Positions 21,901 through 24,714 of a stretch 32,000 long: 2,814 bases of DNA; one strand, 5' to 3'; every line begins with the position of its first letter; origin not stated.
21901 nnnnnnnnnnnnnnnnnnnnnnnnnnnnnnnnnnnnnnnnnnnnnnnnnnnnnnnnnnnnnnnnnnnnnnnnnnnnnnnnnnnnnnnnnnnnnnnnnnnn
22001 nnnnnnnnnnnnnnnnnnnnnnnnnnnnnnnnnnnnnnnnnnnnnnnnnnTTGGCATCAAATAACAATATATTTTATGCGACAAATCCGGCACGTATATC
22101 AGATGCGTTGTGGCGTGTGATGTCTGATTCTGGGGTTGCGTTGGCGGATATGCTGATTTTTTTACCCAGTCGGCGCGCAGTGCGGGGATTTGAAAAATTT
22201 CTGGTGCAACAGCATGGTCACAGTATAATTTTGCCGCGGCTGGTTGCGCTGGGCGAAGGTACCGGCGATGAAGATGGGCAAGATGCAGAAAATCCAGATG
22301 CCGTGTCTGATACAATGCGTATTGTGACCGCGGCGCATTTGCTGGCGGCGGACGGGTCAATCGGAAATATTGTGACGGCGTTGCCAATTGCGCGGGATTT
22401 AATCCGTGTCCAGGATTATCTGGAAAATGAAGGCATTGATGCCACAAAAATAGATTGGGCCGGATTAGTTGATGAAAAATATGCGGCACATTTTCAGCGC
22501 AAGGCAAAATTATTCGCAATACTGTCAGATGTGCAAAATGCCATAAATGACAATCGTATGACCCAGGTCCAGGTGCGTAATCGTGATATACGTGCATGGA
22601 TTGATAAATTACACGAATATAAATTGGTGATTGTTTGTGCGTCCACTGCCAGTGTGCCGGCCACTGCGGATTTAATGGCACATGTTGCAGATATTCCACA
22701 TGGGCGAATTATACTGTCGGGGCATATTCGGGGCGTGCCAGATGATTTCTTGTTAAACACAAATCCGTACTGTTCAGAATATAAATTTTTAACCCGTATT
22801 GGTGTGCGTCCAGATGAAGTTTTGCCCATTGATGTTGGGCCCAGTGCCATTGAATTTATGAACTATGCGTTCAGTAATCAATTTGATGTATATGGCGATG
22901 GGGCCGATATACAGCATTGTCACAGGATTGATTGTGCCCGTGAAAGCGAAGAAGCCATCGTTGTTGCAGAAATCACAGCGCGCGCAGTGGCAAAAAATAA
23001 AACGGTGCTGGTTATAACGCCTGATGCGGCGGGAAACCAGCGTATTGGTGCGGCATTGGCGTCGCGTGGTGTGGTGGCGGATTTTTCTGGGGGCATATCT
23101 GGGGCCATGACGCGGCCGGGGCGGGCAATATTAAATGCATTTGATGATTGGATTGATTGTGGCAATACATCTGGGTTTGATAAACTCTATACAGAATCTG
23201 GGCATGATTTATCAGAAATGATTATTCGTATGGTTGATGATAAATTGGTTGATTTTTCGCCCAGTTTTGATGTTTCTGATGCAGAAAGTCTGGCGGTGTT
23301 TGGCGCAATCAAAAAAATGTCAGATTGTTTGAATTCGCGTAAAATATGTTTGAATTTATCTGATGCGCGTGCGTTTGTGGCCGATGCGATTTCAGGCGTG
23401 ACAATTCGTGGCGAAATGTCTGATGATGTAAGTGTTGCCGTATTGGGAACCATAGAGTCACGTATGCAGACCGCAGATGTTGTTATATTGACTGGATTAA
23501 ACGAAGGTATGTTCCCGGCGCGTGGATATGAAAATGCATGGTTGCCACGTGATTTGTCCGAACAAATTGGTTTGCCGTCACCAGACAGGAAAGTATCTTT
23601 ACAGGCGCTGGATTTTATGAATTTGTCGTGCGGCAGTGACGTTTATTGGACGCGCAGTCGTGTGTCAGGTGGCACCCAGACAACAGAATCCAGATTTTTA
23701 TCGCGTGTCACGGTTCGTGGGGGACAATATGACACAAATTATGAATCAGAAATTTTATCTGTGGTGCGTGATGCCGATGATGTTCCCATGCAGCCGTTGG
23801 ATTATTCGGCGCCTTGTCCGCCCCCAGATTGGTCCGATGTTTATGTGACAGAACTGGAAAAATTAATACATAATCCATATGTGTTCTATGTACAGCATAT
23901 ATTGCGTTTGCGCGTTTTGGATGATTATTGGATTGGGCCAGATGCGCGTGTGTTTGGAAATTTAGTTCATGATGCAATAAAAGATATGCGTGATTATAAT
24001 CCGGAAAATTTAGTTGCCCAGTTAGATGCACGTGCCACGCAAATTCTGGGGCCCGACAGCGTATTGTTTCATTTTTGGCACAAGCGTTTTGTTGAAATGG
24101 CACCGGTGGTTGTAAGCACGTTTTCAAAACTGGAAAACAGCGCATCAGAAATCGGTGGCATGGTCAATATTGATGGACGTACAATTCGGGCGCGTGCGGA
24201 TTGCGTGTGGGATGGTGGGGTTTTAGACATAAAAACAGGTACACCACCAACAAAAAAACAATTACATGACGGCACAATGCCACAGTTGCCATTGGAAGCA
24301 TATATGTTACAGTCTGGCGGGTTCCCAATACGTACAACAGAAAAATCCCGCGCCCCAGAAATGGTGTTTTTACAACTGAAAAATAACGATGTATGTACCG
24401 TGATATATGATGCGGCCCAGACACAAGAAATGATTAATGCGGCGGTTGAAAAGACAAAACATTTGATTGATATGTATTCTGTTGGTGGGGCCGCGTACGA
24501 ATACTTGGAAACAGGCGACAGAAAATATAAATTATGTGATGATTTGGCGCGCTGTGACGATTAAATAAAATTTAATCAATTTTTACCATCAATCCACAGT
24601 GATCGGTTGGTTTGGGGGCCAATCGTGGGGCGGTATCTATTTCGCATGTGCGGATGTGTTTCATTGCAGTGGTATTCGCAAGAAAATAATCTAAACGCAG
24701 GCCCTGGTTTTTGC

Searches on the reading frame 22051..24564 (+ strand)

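Call 16: search_protein_families(library=pfam, proteins=[window:22051-24564:+], max_evalue=0.001)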
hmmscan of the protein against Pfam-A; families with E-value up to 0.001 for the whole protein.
window:22051-24564:+ (837 aa): 1 family
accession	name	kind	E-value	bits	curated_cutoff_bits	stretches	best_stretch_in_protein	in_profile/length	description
PF12705.13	PDDEXK_1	-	5.9e-11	43.2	22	1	599-810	4-225/247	PD-(D/E)XK nuclease superfamily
